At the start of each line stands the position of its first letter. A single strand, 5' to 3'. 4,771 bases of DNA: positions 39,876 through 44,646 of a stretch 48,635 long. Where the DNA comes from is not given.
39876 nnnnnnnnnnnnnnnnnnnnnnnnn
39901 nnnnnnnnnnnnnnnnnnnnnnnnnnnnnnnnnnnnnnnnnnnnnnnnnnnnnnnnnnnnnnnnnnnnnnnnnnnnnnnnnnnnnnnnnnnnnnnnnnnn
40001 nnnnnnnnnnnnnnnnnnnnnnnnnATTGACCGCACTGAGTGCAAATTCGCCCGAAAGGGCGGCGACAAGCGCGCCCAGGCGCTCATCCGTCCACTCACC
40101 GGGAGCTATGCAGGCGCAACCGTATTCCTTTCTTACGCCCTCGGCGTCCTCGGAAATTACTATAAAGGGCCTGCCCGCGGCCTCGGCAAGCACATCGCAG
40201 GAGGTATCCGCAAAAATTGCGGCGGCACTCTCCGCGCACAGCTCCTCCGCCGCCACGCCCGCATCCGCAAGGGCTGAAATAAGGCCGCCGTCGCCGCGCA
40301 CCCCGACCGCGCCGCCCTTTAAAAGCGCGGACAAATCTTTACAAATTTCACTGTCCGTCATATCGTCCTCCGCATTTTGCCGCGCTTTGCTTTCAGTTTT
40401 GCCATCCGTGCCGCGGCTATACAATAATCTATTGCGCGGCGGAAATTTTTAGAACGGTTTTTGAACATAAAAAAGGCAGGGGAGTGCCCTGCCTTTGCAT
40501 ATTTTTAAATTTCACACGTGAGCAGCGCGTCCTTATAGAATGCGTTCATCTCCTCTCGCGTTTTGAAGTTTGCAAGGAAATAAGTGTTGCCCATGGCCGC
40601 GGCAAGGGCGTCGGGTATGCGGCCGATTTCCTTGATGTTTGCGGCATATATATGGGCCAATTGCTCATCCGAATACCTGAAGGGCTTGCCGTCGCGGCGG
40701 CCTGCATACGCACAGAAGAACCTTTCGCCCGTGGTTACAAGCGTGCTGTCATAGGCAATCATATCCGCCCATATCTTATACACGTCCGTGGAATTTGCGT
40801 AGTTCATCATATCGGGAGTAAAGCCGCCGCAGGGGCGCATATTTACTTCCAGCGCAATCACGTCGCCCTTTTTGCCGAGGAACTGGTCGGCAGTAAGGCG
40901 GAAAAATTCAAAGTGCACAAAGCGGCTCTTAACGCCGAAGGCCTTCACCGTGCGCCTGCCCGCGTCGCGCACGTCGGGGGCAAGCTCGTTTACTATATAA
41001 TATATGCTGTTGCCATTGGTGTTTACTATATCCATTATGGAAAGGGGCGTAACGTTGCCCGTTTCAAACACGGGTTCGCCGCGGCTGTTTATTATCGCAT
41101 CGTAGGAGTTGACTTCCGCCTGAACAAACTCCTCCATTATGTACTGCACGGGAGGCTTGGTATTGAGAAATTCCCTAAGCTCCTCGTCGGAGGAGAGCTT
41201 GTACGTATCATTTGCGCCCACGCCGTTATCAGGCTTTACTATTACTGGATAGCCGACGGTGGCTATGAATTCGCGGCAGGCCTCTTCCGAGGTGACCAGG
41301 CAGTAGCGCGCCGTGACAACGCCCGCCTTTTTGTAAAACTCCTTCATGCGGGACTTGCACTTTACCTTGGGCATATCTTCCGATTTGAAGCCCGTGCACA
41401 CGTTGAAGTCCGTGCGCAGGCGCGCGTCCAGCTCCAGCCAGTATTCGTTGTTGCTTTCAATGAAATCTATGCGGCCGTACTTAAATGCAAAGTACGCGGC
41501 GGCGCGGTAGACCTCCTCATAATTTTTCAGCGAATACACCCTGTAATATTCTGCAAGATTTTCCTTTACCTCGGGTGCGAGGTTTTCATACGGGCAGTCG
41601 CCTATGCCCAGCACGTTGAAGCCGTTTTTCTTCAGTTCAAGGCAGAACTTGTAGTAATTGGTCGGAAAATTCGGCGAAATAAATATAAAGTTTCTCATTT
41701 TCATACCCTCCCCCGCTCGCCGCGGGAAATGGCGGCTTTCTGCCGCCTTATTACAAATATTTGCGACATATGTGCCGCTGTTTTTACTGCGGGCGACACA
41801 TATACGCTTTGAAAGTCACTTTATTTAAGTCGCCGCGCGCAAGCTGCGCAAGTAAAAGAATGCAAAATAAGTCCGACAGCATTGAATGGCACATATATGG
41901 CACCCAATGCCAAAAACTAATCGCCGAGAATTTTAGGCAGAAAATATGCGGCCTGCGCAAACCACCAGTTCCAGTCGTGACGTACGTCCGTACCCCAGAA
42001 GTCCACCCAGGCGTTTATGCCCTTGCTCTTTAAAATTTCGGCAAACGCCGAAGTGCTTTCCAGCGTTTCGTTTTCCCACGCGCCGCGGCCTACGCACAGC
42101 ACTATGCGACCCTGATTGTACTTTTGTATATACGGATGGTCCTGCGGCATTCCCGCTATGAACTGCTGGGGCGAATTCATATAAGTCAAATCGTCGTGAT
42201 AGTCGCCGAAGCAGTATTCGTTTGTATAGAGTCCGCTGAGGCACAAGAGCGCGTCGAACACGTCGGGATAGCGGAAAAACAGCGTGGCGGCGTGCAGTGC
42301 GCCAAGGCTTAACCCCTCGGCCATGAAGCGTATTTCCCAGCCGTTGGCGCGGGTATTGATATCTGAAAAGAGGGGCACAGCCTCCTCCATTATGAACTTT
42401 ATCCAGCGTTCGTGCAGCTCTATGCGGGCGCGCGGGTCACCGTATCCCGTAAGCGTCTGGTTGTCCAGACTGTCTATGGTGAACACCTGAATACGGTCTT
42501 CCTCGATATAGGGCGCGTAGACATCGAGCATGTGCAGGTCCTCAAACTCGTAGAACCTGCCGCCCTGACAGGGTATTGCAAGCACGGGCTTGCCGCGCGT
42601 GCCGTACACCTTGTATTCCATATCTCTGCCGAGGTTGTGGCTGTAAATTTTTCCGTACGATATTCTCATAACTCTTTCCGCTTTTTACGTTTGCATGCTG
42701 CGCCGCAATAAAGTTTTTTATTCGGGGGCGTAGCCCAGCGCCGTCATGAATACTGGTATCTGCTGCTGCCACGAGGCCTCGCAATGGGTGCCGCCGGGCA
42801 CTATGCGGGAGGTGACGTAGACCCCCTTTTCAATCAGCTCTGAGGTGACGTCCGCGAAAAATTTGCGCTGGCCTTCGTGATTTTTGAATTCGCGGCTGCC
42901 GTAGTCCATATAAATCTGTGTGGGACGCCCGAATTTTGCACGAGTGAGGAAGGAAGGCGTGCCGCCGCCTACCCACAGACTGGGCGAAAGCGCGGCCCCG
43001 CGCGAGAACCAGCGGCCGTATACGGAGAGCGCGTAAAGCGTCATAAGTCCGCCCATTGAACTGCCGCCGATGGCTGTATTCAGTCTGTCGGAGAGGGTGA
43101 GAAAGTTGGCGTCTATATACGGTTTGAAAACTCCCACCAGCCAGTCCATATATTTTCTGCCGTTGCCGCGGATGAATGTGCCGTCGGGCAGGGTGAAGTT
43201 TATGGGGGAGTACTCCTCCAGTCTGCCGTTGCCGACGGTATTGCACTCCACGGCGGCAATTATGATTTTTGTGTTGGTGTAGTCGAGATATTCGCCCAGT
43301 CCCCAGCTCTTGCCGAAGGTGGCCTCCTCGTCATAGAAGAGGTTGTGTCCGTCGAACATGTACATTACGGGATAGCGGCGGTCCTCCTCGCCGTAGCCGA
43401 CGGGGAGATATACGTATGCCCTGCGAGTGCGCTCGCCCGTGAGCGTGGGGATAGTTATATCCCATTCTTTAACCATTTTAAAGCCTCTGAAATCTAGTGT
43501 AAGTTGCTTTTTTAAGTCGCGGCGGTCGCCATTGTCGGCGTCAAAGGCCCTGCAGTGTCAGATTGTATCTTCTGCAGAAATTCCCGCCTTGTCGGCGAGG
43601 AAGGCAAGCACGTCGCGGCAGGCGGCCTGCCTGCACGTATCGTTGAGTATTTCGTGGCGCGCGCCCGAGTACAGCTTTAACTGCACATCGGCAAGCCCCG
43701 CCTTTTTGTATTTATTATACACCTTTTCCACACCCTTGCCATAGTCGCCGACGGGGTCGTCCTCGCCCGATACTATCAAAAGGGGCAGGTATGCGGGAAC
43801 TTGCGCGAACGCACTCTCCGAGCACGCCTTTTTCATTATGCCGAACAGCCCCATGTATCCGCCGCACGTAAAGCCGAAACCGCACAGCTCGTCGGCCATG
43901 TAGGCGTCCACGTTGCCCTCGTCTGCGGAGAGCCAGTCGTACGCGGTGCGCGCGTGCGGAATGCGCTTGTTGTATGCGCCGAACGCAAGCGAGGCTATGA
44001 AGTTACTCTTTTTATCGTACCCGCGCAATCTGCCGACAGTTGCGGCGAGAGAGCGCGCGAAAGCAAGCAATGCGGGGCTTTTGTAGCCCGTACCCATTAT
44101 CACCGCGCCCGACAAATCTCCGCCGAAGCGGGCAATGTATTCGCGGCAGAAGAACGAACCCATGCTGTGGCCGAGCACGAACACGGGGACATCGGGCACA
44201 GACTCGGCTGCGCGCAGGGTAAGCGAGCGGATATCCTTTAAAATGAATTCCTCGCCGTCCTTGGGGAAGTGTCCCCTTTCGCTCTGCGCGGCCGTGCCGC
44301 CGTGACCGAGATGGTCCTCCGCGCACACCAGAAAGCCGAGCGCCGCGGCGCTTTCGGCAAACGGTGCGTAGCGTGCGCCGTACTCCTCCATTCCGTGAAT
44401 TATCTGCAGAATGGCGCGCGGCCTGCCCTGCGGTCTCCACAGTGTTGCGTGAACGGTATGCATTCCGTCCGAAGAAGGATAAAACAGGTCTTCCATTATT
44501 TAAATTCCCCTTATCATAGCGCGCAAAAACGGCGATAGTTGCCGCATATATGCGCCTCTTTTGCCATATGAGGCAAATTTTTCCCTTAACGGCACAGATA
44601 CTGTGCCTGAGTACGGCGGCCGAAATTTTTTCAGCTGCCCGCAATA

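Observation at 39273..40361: Intact but P-loop-dead, N-terminally deleted SpoIVA homologue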

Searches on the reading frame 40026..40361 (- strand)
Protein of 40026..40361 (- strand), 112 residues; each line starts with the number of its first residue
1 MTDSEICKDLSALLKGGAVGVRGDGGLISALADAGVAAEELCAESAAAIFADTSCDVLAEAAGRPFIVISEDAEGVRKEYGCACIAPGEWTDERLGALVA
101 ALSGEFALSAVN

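Call 85: predict_structure(alignment_id=A5)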
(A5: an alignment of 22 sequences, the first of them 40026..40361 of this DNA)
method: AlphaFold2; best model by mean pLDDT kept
length: 112 residues; sequences in the alignment: 22
mean_pLDDT: 83.6   pTM: 0.77
mean pLDDT of the five models: 83.6, 82.8, 82.3, 81.5, 81.2
residues with pLDDT >= 90: 22; 70-90: 78; 50-70: 10; < 50: 2
segments of 3 or more residues with pLDDT < 50: none
pLDDT, mean of each block of 10 residues (from residue 1): 66 83 85 88 90 86 90 88 88 86 76 49
secondary structure, 60 per line:
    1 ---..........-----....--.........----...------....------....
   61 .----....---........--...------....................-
elements in order: H4-13 E19-22 H25-33 E38-40 E47-50 H57-61 E66-69 H73-80 E83-85 H92-111

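Call 89: fold_search(model_id=the predicted structure, library=pdb)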
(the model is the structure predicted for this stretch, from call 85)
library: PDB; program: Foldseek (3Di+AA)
matches with E <= 10: 716; with E <= 0.001: 0
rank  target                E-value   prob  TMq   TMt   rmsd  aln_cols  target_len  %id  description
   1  2yxb                  6.8e-02  0.80  0.48  0.41   5.2       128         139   15  Crystal structure of the methylmalonyl-CoA mutase alpha-subunit from Aeropyrum pernix (released 2007-10-30)
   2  6vgb_MODEL_1_A        7.2e-02  0.23  0.26  0.27   7.5       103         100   14  De novo designed Rossmann fold protein ROS2_36830 (released 2020-08-19)
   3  5hx7                  7.7e-02  0.57  0.42  0.22   6.5       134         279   17  Metal ABC transporter from Listeria monocytogenes (released 2016-02-17)
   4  3bre_A                1.2e-01  0.82  0.53  0.22   4.3       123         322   14  Crystal Structure of P.aeruginosa PA3702 (released 2008-04-01)
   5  6r4g_A                1.6e-01  0.35  0.37  0.10   8.5       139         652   16  Crystal structure of human GFAT-1 in complex with UDP-GlcNAc (released 2020-01-15)
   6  6zmj_A                1.7e-01  0.41  0.42  0.10   8.8       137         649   15  Crystal structure of human GFAT-1 R203H (released 2020-08-05)
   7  2x3y_A                1.7e-01  0.33  0.39  0.25   8.7       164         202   15  Crystal structure of GmhA from Burkholderia pseudomallei (released 2010-05-19)
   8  8h5d_B                2.0e-01  0.51  0.47  0.18   6.9       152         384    9  Crystal structure of YojK mutant in complex with UDP (released 2023-10-18)
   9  4v4b_AB               2.0e-01  0.47  0.42  0.30   6.6       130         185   14  Structure of the ribosomal 80S-eEF2-sordarin complex from yeast obtained by docking atomic models for RNA and protein (released 2014-07-09)
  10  7ndl_A                2.0e-01  0.35  0.40  0.10   8.8       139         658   17  Crystal structure of human GFAT-1 S205D (released 2021-03-10)
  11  3d4o_C                2.0e-01  0.16  0.30  0.17  11.1       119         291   16  Crystal structure of dipicolinate synthase subunit A (NP_243269.1) from BACILLUS HALODURANS at 2.10 A resolution (released 2008-07-08)
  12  2rdm_C                2.3e-01  0.60  0.48  0.45   4.6       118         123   15  Crystal structure of response regulator receiver protein from Sinorhizobium medicae WSM419 (released 2007-10-09)
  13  6svp_A                2.5e-01  0.28  0.37  0.10   8.4       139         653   16  Crystal structure of human GFAT-1 in complex with Glucose-6-Phosphate, L-Glu, and UDP-GlcNAc (released 2020-01-15)
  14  3d4o_D                2.5e-01  0.13  0.28  0.15  11.5       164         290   14  Crystal structure of dipicolinate synthase subunit A (NP_243269.1) from BACILLUS HALODURANS at 2.10 A resolution (released 2008-07-08)
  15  8b5q_A                2.7e-01  0.35  0.44  0.19   6.9       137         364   16  Crystal Structure of P. aeruginosa WaaG in complex with UMP (released 2023-10-04)
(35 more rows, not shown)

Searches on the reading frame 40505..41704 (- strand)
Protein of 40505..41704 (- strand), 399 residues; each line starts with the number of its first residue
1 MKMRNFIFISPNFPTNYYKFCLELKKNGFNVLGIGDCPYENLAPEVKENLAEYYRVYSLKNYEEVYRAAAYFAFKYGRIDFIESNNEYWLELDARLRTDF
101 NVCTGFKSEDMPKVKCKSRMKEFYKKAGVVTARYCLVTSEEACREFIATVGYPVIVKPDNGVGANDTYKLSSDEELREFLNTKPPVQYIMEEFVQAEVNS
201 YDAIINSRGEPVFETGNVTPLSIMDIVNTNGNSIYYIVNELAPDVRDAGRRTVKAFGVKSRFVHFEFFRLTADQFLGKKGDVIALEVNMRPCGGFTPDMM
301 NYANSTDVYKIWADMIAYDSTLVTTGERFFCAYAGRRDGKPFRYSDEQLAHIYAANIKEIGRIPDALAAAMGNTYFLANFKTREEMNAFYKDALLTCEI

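Call 10: search_protein_families(library=pfam, proteins=[window:40505-41704:-], max_evalue=0.001)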
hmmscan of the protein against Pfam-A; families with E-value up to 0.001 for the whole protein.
window:40505-41704:- (399 aa): 6 families
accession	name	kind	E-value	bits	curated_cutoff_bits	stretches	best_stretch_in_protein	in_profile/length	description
PF02222.28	ATP-grasp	-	1.6e-06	28.3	27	1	123-196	2-78/179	ATP-grasp domain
PF13535.11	ATP-grasp_4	-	4.5e-05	23.5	27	0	151-295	2-156/160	ATP-grasp domain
PF02655.19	ATP-grasp_3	-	0.00022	21.8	23.2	1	140-261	20-136/160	ATP-grasp domain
PF02786.22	CPSase_L_D2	-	0.00042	20.3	19.8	1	116-180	5-67/211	Carbamoyl-phosphate synthase L chain, ATP binding domain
PF01071.24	GARS_A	-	0.00078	19.8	27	0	117-173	3-59/194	Phosphoribosylglycinamide synthetase, ATP-grasp (A) domain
PF07478.18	Dala_Dala_lig_C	-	0.00083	19.4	24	0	138-296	23-179/204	D-ala D-ala ligase C-terminus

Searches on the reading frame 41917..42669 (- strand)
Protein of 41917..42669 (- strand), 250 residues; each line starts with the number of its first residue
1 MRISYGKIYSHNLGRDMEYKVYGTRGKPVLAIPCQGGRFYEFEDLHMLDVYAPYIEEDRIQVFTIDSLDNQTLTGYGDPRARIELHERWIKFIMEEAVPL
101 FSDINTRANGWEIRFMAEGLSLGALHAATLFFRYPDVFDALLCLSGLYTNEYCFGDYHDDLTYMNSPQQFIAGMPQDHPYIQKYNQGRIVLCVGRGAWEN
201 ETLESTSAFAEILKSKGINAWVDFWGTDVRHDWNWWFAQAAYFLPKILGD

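Call 10: search_protein_families(library=pfam, proteins=[window:41917-42669:-], max_evalue=0.001)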
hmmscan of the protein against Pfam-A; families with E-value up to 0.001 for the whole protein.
window:41917-42669:- (250 aa): 1 family
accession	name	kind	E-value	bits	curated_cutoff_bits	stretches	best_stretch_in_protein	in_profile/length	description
PF00756.26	Esterase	-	9.5e-07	29.3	22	1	10-238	1-242/251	Putative esterase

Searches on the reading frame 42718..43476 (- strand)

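Call 10: search_protein_families(library=pfam, proteins=[window:42718-43476:-], max_evalue=0.001)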
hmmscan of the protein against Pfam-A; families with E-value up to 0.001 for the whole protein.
window:42718-43476:- (252 aa): 1 family
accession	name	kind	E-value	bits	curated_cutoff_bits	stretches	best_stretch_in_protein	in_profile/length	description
PF00756.26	Esterase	-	3.6e-15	56.9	22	1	15-241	5-245/251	Putative esterase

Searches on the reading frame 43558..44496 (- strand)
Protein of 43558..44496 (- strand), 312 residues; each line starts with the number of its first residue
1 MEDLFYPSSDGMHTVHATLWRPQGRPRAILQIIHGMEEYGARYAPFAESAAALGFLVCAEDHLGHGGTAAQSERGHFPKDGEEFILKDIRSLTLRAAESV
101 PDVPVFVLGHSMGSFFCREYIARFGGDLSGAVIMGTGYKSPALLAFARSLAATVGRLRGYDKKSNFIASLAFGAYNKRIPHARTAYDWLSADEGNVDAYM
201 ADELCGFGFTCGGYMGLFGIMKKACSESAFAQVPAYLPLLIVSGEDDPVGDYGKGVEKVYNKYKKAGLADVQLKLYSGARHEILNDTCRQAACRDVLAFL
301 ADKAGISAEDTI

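Call 10: search_protein_families(library=pfam, proteins=[window:43558-44496:-], max_evalue=0.001)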
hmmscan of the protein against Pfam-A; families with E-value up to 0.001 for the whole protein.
window:43558-44496:- (312 aa): 4 families
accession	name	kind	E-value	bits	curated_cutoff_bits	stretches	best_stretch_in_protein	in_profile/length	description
PF12146.15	Hydrolase_4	-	6.9e-40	137.3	27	1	25-287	2-238/239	Serine aminopeptidase, S33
PF00561.26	Abhydrolase_1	-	8.5e-13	49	25.8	1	32-160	5-127/245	alpha/beta hydrolase fold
PF12697.13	Abhydrolase_6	-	8e-07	30.4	26.3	1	33-281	4-204/217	Alpha/beta hydrolase family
PF00326.27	Peptidase_S9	-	0.0003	20.8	22.6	1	230-305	138-211/213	Prolyl oligopeptidase family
